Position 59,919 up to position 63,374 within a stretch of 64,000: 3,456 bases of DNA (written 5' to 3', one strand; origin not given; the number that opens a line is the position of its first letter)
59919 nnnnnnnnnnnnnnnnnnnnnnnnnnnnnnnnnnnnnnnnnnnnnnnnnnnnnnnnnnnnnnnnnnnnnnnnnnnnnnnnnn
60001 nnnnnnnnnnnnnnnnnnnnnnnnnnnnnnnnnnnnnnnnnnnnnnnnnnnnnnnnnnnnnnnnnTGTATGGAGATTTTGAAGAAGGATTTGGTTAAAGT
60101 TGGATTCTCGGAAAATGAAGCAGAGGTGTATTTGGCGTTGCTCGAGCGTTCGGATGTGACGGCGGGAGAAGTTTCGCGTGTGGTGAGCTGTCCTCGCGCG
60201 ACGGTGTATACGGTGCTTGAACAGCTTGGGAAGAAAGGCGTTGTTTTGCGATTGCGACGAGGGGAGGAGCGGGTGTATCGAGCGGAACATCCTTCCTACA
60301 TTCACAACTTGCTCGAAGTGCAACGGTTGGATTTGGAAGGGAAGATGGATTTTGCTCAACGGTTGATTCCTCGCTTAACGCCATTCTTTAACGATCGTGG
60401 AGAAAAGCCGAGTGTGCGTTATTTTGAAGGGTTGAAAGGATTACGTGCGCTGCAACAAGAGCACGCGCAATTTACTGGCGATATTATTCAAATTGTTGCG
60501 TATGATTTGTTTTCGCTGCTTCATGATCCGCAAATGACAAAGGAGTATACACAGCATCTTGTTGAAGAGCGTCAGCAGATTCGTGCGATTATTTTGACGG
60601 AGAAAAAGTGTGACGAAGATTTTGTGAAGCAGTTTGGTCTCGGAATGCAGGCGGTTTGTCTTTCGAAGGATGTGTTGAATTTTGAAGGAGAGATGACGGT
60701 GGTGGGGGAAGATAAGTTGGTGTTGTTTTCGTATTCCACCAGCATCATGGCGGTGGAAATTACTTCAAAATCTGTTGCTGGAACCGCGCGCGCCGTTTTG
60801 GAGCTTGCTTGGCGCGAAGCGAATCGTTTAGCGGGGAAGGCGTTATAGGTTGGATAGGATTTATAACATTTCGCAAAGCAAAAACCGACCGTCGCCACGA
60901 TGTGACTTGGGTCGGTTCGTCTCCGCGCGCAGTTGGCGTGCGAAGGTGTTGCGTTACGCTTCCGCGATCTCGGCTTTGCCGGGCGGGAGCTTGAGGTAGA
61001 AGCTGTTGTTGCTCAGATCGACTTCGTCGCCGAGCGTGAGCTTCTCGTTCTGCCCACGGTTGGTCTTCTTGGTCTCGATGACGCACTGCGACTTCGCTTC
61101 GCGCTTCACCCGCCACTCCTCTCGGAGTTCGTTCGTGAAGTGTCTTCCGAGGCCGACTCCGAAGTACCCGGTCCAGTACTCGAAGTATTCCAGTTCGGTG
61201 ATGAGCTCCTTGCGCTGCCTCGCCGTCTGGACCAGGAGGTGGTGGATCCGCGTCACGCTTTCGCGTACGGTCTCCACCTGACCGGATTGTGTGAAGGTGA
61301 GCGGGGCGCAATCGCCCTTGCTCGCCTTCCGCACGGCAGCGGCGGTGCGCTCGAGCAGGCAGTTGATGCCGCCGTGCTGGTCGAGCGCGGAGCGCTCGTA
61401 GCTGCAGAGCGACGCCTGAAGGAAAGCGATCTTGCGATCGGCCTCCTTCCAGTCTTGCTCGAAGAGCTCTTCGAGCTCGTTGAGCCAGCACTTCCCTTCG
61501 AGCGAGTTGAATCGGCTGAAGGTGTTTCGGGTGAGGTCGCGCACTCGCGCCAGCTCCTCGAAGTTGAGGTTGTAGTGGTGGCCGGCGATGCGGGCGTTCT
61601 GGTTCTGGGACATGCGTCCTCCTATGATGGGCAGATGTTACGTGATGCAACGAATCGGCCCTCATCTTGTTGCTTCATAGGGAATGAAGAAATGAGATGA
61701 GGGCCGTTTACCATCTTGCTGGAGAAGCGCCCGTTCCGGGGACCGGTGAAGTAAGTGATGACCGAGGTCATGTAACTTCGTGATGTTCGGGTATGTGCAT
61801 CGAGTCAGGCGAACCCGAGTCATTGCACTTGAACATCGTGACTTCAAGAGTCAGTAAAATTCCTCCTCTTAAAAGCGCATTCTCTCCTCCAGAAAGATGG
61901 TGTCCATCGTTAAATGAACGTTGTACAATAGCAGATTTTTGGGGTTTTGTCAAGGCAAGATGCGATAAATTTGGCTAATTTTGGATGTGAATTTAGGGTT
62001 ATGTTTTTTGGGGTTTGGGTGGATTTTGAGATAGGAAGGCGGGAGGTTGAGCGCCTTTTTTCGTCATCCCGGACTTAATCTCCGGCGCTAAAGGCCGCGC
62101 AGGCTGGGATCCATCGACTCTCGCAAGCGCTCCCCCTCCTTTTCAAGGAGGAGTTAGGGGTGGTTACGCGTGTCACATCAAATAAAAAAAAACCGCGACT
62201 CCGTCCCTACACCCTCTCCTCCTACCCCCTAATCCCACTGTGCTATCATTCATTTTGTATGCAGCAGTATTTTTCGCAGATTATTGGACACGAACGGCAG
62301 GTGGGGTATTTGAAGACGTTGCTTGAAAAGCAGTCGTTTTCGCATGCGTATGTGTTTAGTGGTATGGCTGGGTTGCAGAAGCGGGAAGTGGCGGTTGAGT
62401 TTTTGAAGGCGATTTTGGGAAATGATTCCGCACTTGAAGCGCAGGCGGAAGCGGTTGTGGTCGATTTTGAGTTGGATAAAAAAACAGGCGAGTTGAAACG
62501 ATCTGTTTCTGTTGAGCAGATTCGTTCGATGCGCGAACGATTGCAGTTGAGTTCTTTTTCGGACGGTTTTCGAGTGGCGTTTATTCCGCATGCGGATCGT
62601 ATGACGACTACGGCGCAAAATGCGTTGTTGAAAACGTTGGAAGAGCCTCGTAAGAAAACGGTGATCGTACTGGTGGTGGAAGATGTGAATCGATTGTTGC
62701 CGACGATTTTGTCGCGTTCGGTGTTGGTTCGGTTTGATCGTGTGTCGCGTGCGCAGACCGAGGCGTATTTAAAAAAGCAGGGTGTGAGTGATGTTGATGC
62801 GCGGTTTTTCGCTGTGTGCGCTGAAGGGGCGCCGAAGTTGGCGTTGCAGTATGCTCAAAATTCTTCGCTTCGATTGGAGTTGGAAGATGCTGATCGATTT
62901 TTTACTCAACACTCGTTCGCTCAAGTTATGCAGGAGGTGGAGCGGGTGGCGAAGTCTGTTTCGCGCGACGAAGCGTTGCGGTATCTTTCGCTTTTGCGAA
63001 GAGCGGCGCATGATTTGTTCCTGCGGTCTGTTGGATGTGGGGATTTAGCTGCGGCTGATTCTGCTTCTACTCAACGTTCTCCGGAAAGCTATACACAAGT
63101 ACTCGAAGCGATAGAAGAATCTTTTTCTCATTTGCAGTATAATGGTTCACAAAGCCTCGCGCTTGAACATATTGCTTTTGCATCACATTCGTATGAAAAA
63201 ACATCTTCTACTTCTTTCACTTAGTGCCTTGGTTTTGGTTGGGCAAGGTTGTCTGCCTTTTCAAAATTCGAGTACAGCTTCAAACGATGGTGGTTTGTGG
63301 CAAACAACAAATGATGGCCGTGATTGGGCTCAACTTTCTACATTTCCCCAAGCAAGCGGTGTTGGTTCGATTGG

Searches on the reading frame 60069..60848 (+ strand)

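Call 20: search_protein_families(library=pfam, proteins=[window:60069-60848:+], max_evalue=0.001)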
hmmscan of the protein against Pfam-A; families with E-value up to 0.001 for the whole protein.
window:60069-60848:+ (259 aa): 2 families
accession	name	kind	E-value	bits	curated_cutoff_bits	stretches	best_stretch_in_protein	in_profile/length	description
PF01978.25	TrmB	-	1.7e-17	63.5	25.6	1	10-75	3-67/68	Sugar-specific transcriptional regulator TrmB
PF03965.22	Penicillinase_R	-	2e-07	31.8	22.6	1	14-73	2-65/115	Penicillinase repressor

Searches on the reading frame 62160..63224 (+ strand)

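Call 20: search_protein_families(library=pfam, proteins=[window:62160-63224:+], max_evalue=0.001)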
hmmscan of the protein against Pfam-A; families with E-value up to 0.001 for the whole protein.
window:62160-63224:+ (354 aa): 1 family
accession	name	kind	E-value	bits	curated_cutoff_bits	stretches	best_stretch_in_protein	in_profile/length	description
PF13177.12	DNA_pol3_delta2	-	3.1e-32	112.2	27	1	44-194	2-159/161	DNA polymerase III, delta subunit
